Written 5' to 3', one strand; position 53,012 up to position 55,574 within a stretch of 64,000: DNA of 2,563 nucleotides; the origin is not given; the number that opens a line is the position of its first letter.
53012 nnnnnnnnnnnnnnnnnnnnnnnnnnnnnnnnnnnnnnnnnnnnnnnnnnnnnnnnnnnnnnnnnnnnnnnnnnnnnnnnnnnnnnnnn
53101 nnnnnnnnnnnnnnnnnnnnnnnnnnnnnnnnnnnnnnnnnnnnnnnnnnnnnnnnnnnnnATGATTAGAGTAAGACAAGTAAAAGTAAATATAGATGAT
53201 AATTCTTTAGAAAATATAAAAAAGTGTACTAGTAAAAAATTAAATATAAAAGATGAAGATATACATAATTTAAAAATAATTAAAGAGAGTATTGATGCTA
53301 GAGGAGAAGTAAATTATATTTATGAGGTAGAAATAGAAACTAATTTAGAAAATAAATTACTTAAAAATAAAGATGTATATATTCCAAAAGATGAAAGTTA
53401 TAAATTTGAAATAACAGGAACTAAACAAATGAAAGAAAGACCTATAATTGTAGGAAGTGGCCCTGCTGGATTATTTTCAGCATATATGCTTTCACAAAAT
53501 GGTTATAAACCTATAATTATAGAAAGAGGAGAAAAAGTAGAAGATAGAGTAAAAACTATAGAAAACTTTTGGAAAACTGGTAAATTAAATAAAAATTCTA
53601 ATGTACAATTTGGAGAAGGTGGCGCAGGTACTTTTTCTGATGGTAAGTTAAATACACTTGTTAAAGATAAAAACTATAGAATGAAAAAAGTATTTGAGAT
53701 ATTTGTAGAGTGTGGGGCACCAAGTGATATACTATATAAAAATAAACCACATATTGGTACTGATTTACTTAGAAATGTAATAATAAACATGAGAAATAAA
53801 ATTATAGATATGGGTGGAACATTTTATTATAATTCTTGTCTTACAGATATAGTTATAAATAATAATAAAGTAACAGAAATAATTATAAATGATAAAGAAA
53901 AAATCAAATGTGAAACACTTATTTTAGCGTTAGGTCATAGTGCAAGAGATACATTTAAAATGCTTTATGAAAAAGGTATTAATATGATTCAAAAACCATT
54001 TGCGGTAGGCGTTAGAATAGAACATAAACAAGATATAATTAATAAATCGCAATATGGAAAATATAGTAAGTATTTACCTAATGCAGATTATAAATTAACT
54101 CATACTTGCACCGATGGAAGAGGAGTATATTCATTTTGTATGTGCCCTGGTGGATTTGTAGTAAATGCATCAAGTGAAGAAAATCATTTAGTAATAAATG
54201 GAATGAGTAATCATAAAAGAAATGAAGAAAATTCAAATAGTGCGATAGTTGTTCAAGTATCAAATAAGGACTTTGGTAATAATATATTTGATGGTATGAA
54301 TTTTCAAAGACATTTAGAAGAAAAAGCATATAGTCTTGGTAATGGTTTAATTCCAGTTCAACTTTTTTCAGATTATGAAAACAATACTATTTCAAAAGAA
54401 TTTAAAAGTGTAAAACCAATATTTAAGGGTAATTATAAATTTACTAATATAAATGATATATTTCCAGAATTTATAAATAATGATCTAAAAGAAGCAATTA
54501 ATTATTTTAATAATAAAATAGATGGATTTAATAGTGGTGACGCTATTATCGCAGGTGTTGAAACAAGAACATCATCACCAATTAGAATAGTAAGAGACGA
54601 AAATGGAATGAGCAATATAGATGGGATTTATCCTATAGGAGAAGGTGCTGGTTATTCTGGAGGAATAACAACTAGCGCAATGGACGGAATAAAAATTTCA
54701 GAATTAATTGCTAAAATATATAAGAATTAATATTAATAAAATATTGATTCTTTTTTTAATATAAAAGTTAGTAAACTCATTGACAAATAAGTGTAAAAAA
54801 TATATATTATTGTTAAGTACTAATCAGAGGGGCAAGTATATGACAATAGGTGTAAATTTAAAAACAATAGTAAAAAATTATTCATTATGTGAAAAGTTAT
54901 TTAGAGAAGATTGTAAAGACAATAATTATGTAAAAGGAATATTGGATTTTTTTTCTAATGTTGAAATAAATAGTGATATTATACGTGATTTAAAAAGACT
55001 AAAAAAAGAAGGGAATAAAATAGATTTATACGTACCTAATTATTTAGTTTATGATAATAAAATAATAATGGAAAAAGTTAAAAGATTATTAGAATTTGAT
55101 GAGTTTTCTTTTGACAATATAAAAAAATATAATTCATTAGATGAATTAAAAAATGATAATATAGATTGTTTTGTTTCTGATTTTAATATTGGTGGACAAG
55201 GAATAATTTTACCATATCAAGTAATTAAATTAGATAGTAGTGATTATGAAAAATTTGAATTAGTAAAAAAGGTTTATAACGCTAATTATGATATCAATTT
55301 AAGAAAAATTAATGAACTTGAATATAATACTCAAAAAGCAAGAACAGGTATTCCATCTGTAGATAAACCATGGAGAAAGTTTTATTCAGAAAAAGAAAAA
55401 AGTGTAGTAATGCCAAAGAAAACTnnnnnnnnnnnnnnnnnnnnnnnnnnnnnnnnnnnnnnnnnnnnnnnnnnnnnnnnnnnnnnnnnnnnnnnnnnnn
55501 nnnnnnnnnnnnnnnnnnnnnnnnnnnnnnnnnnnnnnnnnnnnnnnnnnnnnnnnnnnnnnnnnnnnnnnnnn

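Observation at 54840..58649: Split Aas-like membrane-lipid re-acylation system with extra domains: AMP-ligase with novel N-domain plus a HAD-phosphatase-PlsC fusion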

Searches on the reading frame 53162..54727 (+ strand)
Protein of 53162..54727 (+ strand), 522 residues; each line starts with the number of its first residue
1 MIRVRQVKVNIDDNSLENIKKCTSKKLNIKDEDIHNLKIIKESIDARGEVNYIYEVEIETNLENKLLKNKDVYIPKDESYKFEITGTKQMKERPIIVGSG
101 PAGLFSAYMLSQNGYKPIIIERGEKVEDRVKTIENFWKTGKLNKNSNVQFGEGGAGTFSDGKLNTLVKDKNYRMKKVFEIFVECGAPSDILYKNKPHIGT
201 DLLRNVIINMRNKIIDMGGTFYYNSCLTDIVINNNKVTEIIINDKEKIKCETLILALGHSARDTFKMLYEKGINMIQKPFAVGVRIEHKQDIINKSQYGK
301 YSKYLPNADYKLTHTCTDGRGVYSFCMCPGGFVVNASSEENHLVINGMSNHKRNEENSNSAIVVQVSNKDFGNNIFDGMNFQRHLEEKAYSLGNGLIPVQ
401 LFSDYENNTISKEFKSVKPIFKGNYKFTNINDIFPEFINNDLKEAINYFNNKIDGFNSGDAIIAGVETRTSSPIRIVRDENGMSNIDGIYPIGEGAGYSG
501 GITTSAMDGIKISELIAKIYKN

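Call 21: search_protein_families(library=pfam, proteins=[window:53162-54727:+], max_evalue=0.001)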
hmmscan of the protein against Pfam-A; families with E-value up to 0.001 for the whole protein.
window:53162-54727:+ (522 aa): 8 families
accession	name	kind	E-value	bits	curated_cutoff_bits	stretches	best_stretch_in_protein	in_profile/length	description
PF21688.3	FAD-depend_C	-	3.8e-76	256.1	27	1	279-470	1-197/197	FAD-dependent protein, C-terminal domain-like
PF03486.20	HI0933_like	-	3.7e-09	36.8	50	1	95-261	4-173/244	HI0933-like protein Rossmann domain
PF01266.30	DAO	-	4.4e-08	33.5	27.9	0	95-124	3-32/353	FAD dependent oxidoreductase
PF07992.20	Pyr_redox_2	-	2.1e-07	31.1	26.1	1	95-263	4-113/291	Pyridine nucleotide-disulphide oxidoreductase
PF13738.12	Pyr_redox_3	-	1.7e-05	24.7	30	1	95-127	1-34/305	Pyridine nucleotide-disulphide oxidoreductase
PF13450.12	NAD_binding_8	-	0.0001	22.9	21.9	1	96-126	1-31/68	NAD(P)-binding Rossmann-like domain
PF00890.30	FAD_binding_2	-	0.00012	21.9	20.4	0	95-125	3-33/414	FAD binding domain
PF01494.25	FAD_binding_3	-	0.00015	21.6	22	1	95-127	5-37/349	FAD binding domain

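Call 79: search_protein_families(library=ncbifam, proteins=[window:53162-54727:+], max_evalue=0.00001)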
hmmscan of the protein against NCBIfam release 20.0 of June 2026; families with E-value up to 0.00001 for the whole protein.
window:53162-54727:+ (522 aa): 5 families
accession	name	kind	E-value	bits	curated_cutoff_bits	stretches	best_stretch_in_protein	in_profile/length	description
TIGR00275.1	TIGR00275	subfamily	9.4e-09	34.6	183.8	1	95-291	2-197/401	aminoacetone oxidase family FAD-binding enzyme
TIGR01292.1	TRX_reduct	equivalog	8.8e-07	28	343.45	0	95-128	4-37/300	thioredoxin-disulfide reductase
NF041087.1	bile_acid_BaiCD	equivalog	2.7e-06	25.8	825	0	82-127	372-416/642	bile acid Fe-S flavoenzyme BaiCD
NF005546.0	PRK07208.1-2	equivalog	5.9e-06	25.1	418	0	90-134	3-48/527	hypothetical protein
TIGR02032.1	GG-red-SF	subfamily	6.1e-06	26.1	158.8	0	95-127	4-36/297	geranylgeranyl reductase family protein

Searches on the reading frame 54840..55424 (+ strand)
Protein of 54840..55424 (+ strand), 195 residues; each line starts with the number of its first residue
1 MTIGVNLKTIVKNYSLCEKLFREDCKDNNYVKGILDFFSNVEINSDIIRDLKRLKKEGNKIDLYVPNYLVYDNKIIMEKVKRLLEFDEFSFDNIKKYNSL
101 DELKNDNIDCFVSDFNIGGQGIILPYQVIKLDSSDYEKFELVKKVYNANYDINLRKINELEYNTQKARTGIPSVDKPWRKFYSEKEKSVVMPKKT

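Call 7: find_homologous_proteins(query=window:54840-55424:+, max_evalue=0.001)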
Query window:54840-55424:+ (195 aa): 5 proteins with E <= 0.001 among 201 candidates.
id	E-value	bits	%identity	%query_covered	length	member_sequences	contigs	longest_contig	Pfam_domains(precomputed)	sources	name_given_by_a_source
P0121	8.5e-99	347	83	100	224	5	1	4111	-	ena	-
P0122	9.0e-98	344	95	87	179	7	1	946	-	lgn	-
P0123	9.9e-70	252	93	66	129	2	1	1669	-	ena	-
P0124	2.0e-36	144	83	45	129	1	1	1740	PF01196.25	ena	-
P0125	5.1e-16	77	87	24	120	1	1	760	-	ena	-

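Call 10: find_encoding_contigs(protein=P0121, flank=5000, max_places=4)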
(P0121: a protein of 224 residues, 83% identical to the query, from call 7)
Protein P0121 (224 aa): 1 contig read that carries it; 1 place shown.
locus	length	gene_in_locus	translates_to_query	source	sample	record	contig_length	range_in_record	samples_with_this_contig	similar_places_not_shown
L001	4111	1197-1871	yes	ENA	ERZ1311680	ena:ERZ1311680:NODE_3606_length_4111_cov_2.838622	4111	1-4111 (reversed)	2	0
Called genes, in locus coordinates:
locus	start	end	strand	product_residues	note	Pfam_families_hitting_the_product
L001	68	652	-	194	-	-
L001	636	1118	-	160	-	-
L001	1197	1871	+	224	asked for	-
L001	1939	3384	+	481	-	PF00501:AMP-binding, PF13193:AMP-binding_C (weak)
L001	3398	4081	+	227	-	PF06941:NT5C (weak)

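Call 26: search_protein_representatives(protein=window:54840-55424:+)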
Query: 195 residues. Proteins with E-value up to 0.001 (for the whole library): 7; up to 1e-10: 5; up to 1e-30: 1. The best 7 are listed.
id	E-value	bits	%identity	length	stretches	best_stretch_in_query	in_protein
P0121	2.7e-99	347.0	83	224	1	1-195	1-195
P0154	6.3e-18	81.6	87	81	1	1-46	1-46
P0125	1.6e-16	77.0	75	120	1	68-120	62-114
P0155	2.2e-15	73.4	39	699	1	42-193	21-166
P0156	3.1e-14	69.6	65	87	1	84-145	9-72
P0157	3.3e-07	46.7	96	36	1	1-27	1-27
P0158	3.1e-04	37.0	65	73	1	63-99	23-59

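Call 49: predict_structure(alignment_id=A5)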
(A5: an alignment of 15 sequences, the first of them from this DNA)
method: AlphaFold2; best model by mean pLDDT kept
length: 172 residues; sequences in the alignment: 15
mean_pLDDT: 78.5   pTM: 0.73
mean pLDDT of the five models: 78.5, 77.6, 77.1, 76.0, 75.6
residues with pLDDT >= 90: 16; 70-90: 120; 50-70: 30; < 50: 6
segments of 3 or more residues with pLDDT < 50: 118-121
pLDDT, mean of each block of 10 residues (from residue 1): 88 88 85 84 87 91 85 67 72 83 78 66 67 70 84 81 65 49
secondary structure, 60 per line:
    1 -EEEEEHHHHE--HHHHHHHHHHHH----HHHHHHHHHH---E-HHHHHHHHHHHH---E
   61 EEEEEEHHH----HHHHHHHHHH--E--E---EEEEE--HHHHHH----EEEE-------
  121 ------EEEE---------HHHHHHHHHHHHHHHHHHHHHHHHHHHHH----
elements in order: E2-6 H7-10 H14-25 H30-39 H45-56 E60-66 H74-83 E93-97 H100-105 E110-113 E127-130 H140-168

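Call 52: fold_search(model_id=the predicted structure, library=pdb)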
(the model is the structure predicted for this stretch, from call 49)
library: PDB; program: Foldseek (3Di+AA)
matches with E <= 10: 911; with E <= 0.001: 0
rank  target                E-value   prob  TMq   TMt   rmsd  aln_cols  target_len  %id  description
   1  4fyp_A                9.4e-03  0.99  0.45  0.35   6.0       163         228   10  Crystal Structure of Plant Vegetative Storage Protein (released 2013-06-26)
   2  2fpr_B                1.4e-02  0.94  0.40  0.43   6.1       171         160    9  Crystal structure the N-terminal domain of E. coli HisB. Apo Mg model. (released 2006-09-05)
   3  7qnm_C                1.6e-02  0.97  0.40  0.32   5.7       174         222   10  Crystallization and structural analyses of ZgHAD, a L-2-haloacid dehalogenase from the marine Flavobacterium Zobellia  (released 2022-12-21)
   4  2fi1                  1.9e-02  0.97  0.46  0.43   6.1       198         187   12  The crystal structure of a hydrolase from Streptococcus pneumoniae TIGR4 (released 2006-02-07)
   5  7qnm_A                2.2e-02  0.96  0.40  0.32   5.7       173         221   10  Crystallization and structural analyses of ZgHAD, a L-2-haloacid dehalogenase from the marine Flavobacterium Zobellia  (released 2022-12-21)
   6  2go7_A                2.2e-02  0.90  0.38  0.33   5.9       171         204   10  CRYSTAL STRUCTURE OF A HYDROLASE FROM HALOACID DEHALOGENASE-LIKE FAMILY (SP_2064) FROM STREPTOCOCCUS PNEUMONIAE TIGR4  (released 2006-05-23)
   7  2hoq                  2.3e-02  0.91  0.46  0.35   8.9       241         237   12  Crystal structure of the probable haloacid dehalogenase (PH1655) from pyrococcus horikoshii OT3 (released 2007-07-17)
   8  2go7_D                2.5e-02  0.89  0.42  0.37   7.3       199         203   12  CRYSTAL STRUCTURE OF A HYDROLASE FROM HALOACID DEHALOGENASE-LIKE FAMILY (SP_2064) FROM STREPTOCOCCUS PNEUMONIAE TIGR4  (released 2006-05-23)
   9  1u7p_B                2.8e-02  0.96  0.52  0.54   6.3       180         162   10  X-ray Crystal Structure of the Hypothetical Phosphotyrosine Phosphatase MDP-1 of the Haloacid Dehalogenase Superfamily (released 2004-10-19)
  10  7ji4                  3.0e-02  0.63  0.30  0.39   9.9       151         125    8  Universal stress protein (USP) domain of KdpD histidine kinase in complex with second messenger c-di-AMP (released 2021-05-26)
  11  3kbb                  3.2e-02  0.97  0.38  0.31   4.4       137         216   10  Crystal structure of putative beta-phosphoglucomutase from Thermotoga maritima (released 2009-11-17)
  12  1z5g_B                3.2e-02  0.89  0.42  0.36   8.3       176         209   10  Crystal structure of Salmonella typhimurium AphA protein (released 2006-03-21)
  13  4pnh_A                3.5e-02  0.82  0.32  0.35   4.4       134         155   10  Crystal structure of D,D-heptose 1,7-bisphosphate phosphatase from Burkholderia Thailandensis (released 2015-06-24)
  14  2go7_C                3.9e-02  0.91  0.39  0.34   5.5       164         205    8  CRYSTAL STRUCTURE OF A HYDROLASE FROM HALOACID DEHALOGENASE-LIKE FAMILY (SP_2064) FROM STREPTOCOCCUS PNEUMONIAE TIGR4  (released 2006-05-23)
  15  2go7_B                4.2e-02  0.87  0.38  0.33   5.9       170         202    9  CRYSTAL STRUCTURE OF A HYDROLASE FROM HALOACID DEHALOGENASE-LIKE FAMILY (SP_2064) FROM STREPTOCOCCUS PNEUMONIAE TIGR4  (released 2006-05-23)
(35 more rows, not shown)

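Call 81: find_encoding_contigs(protein=P0155, flank=4000, max_places=2)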
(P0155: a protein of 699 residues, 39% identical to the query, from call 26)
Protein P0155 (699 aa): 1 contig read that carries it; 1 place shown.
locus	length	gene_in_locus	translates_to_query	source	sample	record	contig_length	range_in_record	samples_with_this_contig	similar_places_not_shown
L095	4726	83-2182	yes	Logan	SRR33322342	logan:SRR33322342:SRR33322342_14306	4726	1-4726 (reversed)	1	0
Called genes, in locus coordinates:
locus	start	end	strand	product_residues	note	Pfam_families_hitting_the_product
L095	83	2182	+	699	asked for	PF00501:AMP-binding, PF13193:AMP-binding_C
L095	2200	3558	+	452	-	PF06941:NT5C (weak), PF01553:Acyltransferase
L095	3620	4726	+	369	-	?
